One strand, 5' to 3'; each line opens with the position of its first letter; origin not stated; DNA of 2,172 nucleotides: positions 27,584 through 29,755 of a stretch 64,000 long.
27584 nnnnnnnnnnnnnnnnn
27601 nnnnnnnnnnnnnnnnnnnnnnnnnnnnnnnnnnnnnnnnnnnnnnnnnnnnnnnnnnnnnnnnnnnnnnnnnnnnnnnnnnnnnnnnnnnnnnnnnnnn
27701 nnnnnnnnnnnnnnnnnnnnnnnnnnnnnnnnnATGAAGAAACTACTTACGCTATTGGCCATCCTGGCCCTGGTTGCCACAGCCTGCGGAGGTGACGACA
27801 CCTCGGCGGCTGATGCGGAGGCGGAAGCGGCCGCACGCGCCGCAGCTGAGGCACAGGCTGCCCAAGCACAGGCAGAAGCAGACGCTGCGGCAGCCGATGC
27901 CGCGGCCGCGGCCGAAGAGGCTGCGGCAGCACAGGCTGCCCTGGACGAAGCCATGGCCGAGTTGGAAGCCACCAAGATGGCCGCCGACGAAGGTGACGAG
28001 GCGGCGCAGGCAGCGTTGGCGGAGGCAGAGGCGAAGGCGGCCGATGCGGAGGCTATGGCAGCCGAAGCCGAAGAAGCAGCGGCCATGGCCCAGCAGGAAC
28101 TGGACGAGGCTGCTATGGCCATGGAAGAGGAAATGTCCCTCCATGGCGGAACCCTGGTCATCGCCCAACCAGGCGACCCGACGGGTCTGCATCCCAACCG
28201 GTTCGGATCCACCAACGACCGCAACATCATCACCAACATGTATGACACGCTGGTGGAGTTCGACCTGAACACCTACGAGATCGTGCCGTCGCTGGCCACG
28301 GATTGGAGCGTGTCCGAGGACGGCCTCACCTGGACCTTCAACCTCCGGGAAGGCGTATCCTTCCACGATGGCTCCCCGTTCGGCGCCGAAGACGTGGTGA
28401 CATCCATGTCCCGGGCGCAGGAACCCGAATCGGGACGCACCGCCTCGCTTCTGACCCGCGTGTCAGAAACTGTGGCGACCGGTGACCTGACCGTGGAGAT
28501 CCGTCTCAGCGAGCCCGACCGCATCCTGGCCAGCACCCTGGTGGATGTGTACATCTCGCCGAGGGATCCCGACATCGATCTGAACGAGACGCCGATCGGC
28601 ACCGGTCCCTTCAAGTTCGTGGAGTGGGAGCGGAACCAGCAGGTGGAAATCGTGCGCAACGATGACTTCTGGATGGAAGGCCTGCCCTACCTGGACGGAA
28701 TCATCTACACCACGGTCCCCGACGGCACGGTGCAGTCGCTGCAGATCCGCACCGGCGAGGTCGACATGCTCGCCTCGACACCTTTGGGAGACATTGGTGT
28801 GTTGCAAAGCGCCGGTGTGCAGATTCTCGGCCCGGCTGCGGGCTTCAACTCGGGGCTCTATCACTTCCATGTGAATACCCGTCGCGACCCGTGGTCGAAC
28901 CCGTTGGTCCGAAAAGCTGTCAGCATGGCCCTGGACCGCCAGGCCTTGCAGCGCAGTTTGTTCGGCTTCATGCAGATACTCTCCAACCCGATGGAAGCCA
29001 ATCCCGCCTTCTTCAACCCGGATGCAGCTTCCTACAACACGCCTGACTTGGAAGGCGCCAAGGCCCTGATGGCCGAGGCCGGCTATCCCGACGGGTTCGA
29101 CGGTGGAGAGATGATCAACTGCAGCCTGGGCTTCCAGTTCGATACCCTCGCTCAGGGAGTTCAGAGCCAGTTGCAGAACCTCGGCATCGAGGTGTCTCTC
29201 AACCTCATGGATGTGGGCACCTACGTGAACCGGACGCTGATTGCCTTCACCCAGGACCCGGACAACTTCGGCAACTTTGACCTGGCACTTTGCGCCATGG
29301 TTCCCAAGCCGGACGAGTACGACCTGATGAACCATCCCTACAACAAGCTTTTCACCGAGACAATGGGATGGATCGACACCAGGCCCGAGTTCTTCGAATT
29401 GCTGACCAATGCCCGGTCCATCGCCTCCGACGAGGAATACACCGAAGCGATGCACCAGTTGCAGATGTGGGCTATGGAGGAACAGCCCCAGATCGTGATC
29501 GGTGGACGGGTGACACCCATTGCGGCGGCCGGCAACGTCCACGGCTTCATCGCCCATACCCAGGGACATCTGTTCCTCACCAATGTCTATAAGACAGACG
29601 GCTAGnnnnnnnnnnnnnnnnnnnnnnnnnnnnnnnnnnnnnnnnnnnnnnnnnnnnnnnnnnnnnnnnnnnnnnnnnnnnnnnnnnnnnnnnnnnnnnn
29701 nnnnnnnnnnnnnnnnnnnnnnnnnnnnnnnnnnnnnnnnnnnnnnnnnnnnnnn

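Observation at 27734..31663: Tandemly duplicated family-5 SBP lipoproteins, each with a ~110-aa Ala/Glu-rich helical linker between lipid anchor and binding domain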

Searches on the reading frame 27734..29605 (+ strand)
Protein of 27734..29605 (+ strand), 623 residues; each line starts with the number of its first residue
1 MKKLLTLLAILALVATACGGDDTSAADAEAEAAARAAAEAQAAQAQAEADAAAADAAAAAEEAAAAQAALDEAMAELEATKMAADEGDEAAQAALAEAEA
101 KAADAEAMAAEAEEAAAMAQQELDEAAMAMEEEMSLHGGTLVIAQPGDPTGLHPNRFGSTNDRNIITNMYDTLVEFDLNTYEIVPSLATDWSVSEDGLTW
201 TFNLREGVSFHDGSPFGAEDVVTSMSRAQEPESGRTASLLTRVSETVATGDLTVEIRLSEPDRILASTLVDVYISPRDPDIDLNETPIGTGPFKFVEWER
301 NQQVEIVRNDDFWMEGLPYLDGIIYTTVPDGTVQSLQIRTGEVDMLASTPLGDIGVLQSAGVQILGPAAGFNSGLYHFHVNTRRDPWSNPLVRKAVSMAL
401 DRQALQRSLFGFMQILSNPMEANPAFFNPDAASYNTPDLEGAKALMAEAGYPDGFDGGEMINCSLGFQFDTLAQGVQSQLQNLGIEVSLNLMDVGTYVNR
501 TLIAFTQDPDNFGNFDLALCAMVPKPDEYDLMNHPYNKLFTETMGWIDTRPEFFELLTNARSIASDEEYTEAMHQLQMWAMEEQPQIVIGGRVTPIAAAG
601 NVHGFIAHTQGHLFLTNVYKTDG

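Call 4: search_protein_families(library=pfam, proteins=[window:27734-29605:+], max_evalue=0.01)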
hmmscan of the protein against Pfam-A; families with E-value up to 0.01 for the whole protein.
window:27734-29605:+ (623 aa): 1 family
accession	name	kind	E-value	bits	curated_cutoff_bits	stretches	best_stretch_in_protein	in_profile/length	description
PF00496.27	SBP_bac_5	-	9.8e-81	272.1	32.4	1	182-525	1-349/368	Bacterial extracellular solute-binding proteins, family 5 Middle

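Call 10: find_homologous_proteins(query=window:27734-29605:+, max_evalue=1e-10)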
Query window:27734-29605:+ (623 aa): 569 proteins with E <= 1e-10 among 8000 candidates; the best 120 are listed.
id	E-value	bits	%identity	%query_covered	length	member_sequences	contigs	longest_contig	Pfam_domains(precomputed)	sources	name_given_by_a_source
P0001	0.0e+0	1381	100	100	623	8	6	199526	PF00496.28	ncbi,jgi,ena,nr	ncbi:MAG: ABC transporter substrate-binding protein [bacterium]|nr:ABC transporter substrate-binding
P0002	0.0e+0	1212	91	88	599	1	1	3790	PF00496.28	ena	-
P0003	0.0e+0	1211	91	88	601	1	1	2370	PF00496.28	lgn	-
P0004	0.0e+0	1205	94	89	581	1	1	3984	PF00496.28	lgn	-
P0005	0.0e+0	1155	86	89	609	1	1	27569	PF00496.28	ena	-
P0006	3.7e-276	936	70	89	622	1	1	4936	PF00496.28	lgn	-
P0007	7.7e-275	931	69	89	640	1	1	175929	PF00496.28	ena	-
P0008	2.4e-269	913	68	88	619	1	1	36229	PF00496.28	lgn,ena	-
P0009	2.2e-268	910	68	88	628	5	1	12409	PF00496.28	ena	-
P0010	8.2e-267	905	86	73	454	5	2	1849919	PF00496.28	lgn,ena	-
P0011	1.4e-266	904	67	88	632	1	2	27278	PF00496.28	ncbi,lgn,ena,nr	ncbi:MAG: ABC transporter substrate-binding protein [Acidimicrobiia bacterium]|nr:ABC transporter su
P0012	2.0e-265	900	68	89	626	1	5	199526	PF00496.28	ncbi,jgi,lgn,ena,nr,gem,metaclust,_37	ncbi:MAG: ABC transporter substrate-binding protein [bacterium]|nr:ABC transporter substrate-binding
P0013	4.9e-265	899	69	88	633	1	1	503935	PF00496.28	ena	-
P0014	5.3e-264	895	66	88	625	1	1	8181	PF00496.28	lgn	-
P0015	2.9e-261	886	68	89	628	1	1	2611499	PF00496.28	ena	-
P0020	7.4e-247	839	66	88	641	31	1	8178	PF00496.28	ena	-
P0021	1.5e-246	838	66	88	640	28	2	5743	PF00496.28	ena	-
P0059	3.9e-57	212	30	91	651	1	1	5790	PF00496.28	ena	-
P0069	9.0e-55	205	-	-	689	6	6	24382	PF00496.28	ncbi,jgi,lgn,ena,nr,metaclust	ncbi:MAG: ABC transporter substrate-binding protein [bacterium]|nr:ABC transporter substrate-binding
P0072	1.2e-54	204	30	52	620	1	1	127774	PF00496.28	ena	-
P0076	6.5e-54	202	54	4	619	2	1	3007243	PF00496.28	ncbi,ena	-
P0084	2.7e-53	200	31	61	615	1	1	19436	PF00496.28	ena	-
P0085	2.8e-53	200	28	100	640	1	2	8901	PF00496.28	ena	-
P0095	1.0e-52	198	32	100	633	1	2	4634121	PF00496.28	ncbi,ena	-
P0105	3.8e-52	196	-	-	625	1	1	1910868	PF00496.28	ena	-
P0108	5.3e-52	195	-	-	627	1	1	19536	PF00496.28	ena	-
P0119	1.5e-51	194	57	4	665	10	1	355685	PF00496.28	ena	-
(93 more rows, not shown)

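Call 11: find_encoding_contigs(protein=window:27734-29605:+, flank=3000, max_places=6)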
Protein window:27734-29605:+ (623 aa): 14 contigs read that carry it; 3 places shown.
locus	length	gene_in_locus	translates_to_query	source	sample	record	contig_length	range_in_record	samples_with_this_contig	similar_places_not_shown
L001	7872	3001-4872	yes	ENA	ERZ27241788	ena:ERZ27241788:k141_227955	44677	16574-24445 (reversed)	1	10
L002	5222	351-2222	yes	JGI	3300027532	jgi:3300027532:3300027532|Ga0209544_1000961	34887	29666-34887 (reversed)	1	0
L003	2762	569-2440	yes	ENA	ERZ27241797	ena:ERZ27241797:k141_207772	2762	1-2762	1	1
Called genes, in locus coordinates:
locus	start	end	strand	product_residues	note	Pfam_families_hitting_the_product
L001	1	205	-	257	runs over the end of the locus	PF00106:adh_short, PF08659:KR, PF13561:adh_short_C2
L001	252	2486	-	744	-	PF13385:Laminin_G_3, PF20254:DMFA2_C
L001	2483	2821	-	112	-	PF26354:DMF_alpha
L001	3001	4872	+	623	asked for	PF00496:SBP_bac_5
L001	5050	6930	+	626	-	PF00496:SBP_bac_5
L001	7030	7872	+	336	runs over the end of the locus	PF00005:ABC_tran, PF13304:AAA_21 (weak), PF08352:oligo_HPY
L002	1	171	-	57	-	?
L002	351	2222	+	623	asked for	PF00496:SBP_bac_5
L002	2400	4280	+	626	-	PF00496:SBP_bac_5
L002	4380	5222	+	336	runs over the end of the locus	PF00005:ABC_tran, PF13304:AAA_21 (weak), PF08352:oligo_HPY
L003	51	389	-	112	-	PF26354:DMF_alpha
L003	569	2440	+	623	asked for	PF00496:SBP_bac_5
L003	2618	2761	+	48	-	?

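Call 16: find_related_loci(query=window:27734-29605:+, collection=genome_contigs, flank=10000)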
Query window:27734-29605:+ (623 aa) in genome_contigs; peptide patterns used: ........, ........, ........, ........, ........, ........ (x = any residue, [..] = any of these).
104 stretches matched a pattern; 66 encode a relative of the query (tblastn E <= 1e-3); 65 distinct loci.
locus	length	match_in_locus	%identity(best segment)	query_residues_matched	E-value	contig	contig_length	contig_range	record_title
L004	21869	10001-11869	96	1-623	0e+0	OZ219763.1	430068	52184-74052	MAG: Acidimicrobiia bacterium isolate 0395d7e3-236e-4384-95e3-6864e4764bd2 genome assembly, chromosome: 7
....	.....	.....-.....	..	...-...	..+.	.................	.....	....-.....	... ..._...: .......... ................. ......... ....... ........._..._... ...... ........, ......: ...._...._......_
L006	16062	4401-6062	67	70-622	0e+0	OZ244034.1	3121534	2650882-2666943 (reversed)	MAG: Acidimicrobiia bacterium isolate 4dc1b814-e420-4262-94ca-2b75272f1101 genome assembly, chromosome: 1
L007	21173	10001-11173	34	138-508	3e-53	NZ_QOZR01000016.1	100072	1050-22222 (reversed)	Virgifigura deserti strain SYSU D60014 s1173_Contig16, whole genome shotgun sequence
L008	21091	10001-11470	29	140-620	4e-51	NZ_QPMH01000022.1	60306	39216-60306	Ferruginivarius sediminum strain WD2A32 WD2A32_scaffold22, whole genome shotgun sequence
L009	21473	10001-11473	29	139-621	4e-48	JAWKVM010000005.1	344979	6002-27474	MAG: Alphaproteobacteria bacterium isolate BC3.45 BC3.45.fa-5, whole genome shotgun sequence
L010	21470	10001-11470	29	140-620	1e-46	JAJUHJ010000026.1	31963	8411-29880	MAG: Phyllobacteriaceae bacterium isolate bin61 k141_545954_length_31963_cov_53.6883, whole genome shotgun sequence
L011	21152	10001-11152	32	138-500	4e-46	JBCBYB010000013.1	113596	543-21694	MAG: Pseudomonadota bacterium isolate J06656_1 NODE_13_length_113596_cov_9.393943, whole genome shotgun sequence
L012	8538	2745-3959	33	116-505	5e-46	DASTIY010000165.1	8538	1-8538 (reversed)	MAG TPA_asm: Casimicrobiaceae bacterium isolate SMAG_U1232 k141_292292, whole genome shotgun sequence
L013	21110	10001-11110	31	148-503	5e-45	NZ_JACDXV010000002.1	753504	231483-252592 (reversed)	Devosia faecipullorum strain CC-YST696 contig02, whole genome shotgun sequence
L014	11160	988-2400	28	137-589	7e-45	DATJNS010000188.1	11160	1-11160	MAG TPA_asm: Candidatus Sulfotelmatobacter sp. isolate SMAG_U14867 k141_3489554, whole genome shotgun sequence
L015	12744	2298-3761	27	141-620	4e-44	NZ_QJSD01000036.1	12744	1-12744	Primorskyibacter marinus strain PX7 PX7_scaffold36, whole genome shotgun sequence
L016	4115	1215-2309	30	138-501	3e-44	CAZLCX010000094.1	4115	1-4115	MAG TPA_asm: uncultured Halanaerobiaceae bacterium isolate SRP252850_co1_166 genome assembly, contig: NODE_39899_length_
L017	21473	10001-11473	29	139-620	9e-44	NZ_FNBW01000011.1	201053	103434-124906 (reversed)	Thalassobaculum litoreum DSM 18839, whole genome shotgun sequence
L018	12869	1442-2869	29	140-611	1e-43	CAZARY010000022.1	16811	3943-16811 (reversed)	MAG TPA_asm: uncultured Clostridia bacterium isolate SRP201947_co1_65 genome assembly, contig: NODE_1404_length_16811_co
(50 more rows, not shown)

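Call 30: predict_structure(alignment_id=A1)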
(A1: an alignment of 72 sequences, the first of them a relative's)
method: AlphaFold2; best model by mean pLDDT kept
length: 623 residues; sequences in the alignment: 72
mean_pLDDT: 90.4   pTM: 0.77
mean pLDDT of the five models: 90.4, 89.7, 89.0, 88.7, 88.3
residues with pLDDT >= 90: 446; 70-90: 131; 50-70: 38; < 50: 8
segments of 3 or more residues with pLDDT < 50: 16-22
pLDDT, mean of each block of 10 residues (from residue 1): 60 49 57 67 77 85 90 93 84 89 89 85 75 75 95 89 96 95 96 95 98 98 97 89 97 98 94 95 94 97 97 95 97 97 96 94 90 94 96 98 97 95 92 97 99 98 93 98 98 90 77 89 92 89 90 96 93 98 96 95 91 94 68
secondary structure, 60 per line:
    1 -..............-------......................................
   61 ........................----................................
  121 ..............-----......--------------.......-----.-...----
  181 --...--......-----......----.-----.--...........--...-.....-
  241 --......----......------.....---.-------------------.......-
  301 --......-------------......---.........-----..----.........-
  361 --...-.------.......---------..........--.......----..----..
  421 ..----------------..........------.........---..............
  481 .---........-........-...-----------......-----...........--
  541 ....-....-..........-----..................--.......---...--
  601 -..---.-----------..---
elements in order: H2-15 H23-84 H89-134 E140-145 H160-166 E174-176 E183-185 E188-193 E199-204 H218-228 H235-239 E243-248 E253-258 H265-269 E293-299 E303-308 E322-327 H331-339 H351-359 E363-365 E374-380 H390-399 H402-408 H419-422 H439-448 E455-463 H467-481 E485-492 H494-501 E517-522 H528-538 H541-544 H546-549 H551-560 H566-583 E586-592 E596-598

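Call 33: fold_search(model_id=the predicted structure, library=pdb)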
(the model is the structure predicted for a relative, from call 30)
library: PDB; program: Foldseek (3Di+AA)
matches with E <= 10: 380; with E <= 0.001: 171
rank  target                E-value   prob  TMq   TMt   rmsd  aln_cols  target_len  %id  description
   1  5u4o                  2.8e-38  1.00  0.69  0.89   3.0       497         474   24  A 2.05A X-Ray Structureof A Bacterial Extracellular Solute-binding Protein, family 5 for Bacillus anthracis str. Ames (released 2017-03-08)
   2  6ofq_A                5.1e-38  1.00  0.62  0.74   4.4       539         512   24  ABC transporter-associated periplasmic binding protein DppA from Helicobacter pylori in complex with peptide STSA (released 2019-08-21)
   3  5f1q_B                5.2e-37  1.00  0.61  0.73   5.0       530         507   23  Crystal Structure of Periplasmic Dipeptide Transport Protein from Yersinia pestis (released 2015-12-23)
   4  5f1q_A                6.2e-37  1.00  0.62  0.73   4.7       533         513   23  Crystal Structure of Periplasmic Dipeptide Transport Protein from Yersinia pestis (released 2015-12-23)
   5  1dpe                  7.2e-37  1.00  0.61  0.73   4.9       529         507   23  DIPEPTIDE-BINDING PROTEIN (released 1996-08-17)
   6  6hlx                  3.9e-36  1.00  0.63  0.78   4.3       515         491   24  Structure of the PBP AgaA in complex with agropinic acid from A.tumefacien R10 (released 2018-12-26)
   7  1dpp_A                1.1e-35  1.00  0.61  0.73   5.0       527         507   23  DIPEPTIDE BINDING PROTEIN COMPLEX WITH GLYCYL-L-LEUCINE (released 1995-12-07)
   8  1uqw_A                3.2e-35  1.00  0.68  0.85   3.5       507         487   23  Crystal structure of yliB protein from escherichia coi (released 2003-10-22)
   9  1xoc_A                3.2e-35  1.00  0.61  0.74   5.1       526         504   23  The structure of the oligopeptide-binding protein, AppA, from Bacillus subtilis in complex with a nonapeptide. (released 2005-01-25)
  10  3tpa                  5.2e-35  1.00  0.64  0.77   4.3       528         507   24  Structure of HbpA2 from Haemophilus parasuis (released 2011-11-30)
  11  7kz9_B                1.1e-34  1.00  0.63  0.80   4.4       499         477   23  Crystal structure of Pseudomonas sp. PDC86 substrate-binding protein Aapf in complex with a signaling molecule HEHEAA (released 2021-03-17)
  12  8upi                  1.3e-34  1.00  0.59  0.70   5.2       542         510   22  Structure of a periplasmic peptide binding protein from Mesorhizobium sp. AP09 bound to aminoserine (released 2023-11-08)
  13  3m8u                  1.8e-34  1.00  0.65  0.78   3.7       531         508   23  Crystal structure of glutathione-binding protein A (GbpA) from Haemophilus parasuis SH0165 in complex with glutathione d (released 2010-07-14)
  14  7kz8                  1.8e-34  1.00  0.64  0.81   4.3       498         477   23  Crystal structure of substrate-binding protein Aapf from Pseudomonas sp. PDC86 (released 2021-03-17)
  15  8z1z_F                3.9e-34  1.00  0.67  0.81   3.6       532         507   23  Cryo-EM structure of Escherichia coli DppAR383D+D436RBCDF in pre-catalytic state (released 2025-04-16)
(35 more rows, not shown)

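Call 38: list_cluster_members(proteins=[P0069, P0076, P0095, P0059, P0072, P0085, P0105, P0108, P0119, P0084])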
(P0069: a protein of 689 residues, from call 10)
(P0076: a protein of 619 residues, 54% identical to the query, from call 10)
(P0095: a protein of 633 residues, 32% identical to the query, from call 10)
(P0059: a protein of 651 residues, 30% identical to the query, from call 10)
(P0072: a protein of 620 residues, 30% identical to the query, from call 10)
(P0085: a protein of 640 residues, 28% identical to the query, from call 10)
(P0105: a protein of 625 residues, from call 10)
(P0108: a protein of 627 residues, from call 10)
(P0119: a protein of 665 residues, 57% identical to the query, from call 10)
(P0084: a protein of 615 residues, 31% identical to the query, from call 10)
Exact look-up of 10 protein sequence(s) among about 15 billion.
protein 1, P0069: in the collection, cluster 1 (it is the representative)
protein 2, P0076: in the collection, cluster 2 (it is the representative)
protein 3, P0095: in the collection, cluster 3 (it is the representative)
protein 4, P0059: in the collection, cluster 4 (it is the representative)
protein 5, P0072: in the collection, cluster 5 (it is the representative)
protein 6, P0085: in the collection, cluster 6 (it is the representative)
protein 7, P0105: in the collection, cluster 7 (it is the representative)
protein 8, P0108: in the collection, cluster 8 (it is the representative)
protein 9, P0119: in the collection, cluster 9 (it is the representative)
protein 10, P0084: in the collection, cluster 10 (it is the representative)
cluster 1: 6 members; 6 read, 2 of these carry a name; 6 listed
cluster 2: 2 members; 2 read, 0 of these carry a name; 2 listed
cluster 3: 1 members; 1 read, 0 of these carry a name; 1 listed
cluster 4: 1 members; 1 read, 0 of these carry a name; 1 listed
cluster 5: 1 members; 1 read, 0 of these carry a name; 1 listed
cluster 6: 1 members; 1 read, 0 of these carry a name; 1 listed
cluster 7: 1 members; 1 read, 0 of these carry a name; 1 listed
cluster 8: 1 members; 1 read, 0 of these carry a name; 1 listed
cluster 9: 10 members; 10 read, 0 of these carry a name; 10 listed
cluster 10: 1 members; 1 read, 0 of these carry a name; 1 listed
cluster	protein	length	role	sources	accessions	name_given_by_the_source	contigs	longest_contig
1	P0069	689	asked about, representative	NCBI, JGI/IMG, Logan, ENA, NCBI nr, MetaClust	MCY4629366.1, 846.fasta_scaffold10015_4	MAG: ABC transporter substrate-binding protein [bacterium] | ABC transporter substrate-binding protein [bacterium] | \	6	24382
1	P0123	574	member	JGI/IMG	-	peptide/nickel transport system substrate-binding protein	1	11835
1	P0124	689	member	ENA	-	-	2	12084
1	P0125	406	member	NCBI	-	-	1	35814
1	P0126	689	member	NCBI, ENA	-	-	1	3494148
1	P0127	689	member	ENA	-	-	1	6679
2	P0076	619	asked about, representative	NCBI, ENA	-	-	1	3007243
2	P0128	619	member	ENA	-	-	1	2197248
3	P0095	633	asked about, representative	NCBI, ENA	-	-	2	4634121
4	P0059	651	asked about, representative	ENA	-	-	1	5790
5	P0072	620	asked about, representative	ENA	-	-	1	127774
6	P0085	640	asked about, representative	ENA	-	-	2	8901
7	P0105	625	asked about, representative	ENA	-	-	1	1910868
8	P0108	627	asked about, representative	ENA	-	-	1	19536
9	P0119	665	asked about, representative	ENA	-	-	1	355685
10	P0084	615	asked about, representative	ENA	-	-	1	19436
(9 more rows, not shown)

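Call 42: find_encoding_contigs(protein=P0076, flank=10000, max_places=2)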
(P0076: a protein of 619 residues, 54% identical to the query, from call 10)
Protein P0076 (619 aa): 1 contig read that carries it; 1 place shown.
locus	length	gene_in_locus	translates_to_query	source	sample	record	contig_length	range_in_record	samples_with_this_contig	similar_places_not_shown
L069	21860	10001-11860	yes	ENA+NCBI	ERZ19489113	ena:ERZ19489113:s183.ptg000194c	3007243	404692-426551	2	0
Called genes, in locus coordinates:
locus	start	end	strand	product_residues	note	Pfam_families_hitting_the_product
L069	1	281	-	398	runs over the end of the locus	PF07969:Amidohydro_3 (faint), PF01979:Amidohydro_1 (weak)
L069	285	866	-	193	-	PF06684:AA_synth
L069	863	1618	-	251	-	PF00857:Isochorismatase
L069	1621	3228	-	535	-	PF01979:Amidohydro_1, PF07969:Amidohydro_3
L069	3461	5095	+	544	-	PF04326:SLFN_AlbA_2 (weak), PF13749:HATPase_c_4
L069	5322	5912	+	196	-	PF00383:dCMP_cyt_deam_1, PF14439:Bd3614-deam (weak)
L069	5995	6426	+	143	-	PF09933:DUF2165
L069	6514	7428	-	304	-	PF02126:PTE, PF01026:TatD_DNase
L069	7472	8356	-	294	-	PF01261:AP_endonuc_2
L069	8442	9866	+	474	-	PF08450:SGL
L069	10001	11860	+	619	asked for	PF00496:SBP_bac_5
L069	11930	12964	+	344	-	PF00005:ABC_tran, PF02463:SMC_N (weak), PF13304:AAA_21 (faint), PF08352:oligo_HPY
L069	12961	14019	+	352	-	PF00005:ABC_tran, PF08352:oligo_HPY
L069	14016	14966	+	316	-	PF19300:BPD_transp_1_N, PF00528:BPD_transp_1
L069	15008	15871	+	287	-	PF00528:BPD_transp_1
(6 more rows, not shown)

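Call 43: find_encoding_contigs(protein=P0095, flank=10000, max_places=2)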
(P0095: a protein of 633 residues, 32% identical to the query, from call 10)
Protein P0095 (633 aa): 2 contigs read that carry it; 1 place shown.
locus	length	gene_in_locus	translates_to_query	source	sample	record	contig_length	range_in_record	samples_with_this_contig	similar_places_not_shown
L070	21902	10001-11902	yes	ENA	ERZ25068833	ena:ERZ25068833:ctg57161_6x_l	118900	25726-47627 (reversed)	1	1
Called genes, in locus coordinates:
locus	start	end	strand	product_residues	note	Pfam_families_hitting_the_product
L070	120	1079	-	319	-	PF00389:2-Hacid_dh, PF02826:2-Hacid_dh_C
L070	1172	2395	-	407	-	PF04909:Amidohydro_2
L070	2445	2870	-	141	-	-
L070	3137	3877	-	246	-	PF03167:UDG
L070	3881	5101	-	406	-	PF04326:SLFN_AlbA_2, PF13749:HATPase_c_4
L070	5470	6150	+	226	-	PF00300:His_Phos_1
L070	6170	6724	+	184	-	PF11290:DUF3090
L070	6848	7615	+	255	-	PF00454:PI3_PI4_kinase (weak)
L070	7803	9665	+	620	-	PF00496:SBP_bac_5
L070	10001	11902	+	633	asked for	PF00496:SBP_bac_5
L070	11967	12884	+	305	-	PF19300:BPD_transp_1_N, PF00528:BPD_transp_1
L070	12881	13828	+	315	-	PF12911:OppC_N (weak), PF00528:BPD_transp_1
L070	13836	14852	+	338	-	PF00005:ABC_tran, PF13304:AAA_21 (faint), PF08352:oligo_HPY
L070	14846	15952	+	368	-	PF00005:ABC_tran, PF13304:AAA_21 (faint), PF08352:oligo_HPY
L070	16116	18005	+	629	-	PF04326:SLFN_AlbA_2, PF13749:HATPase_c_4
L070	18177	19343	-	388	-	PF00355:Rieske, PF00848:Ring_hydroxyl_A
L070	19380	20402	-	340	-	PF02668:TauD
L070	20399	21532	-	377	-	PF00355:Rieske, PF00848:Ring_hydroxyl_A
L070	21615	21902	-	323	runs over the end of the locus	PF01012:ETF, PF00766:ETF_alpha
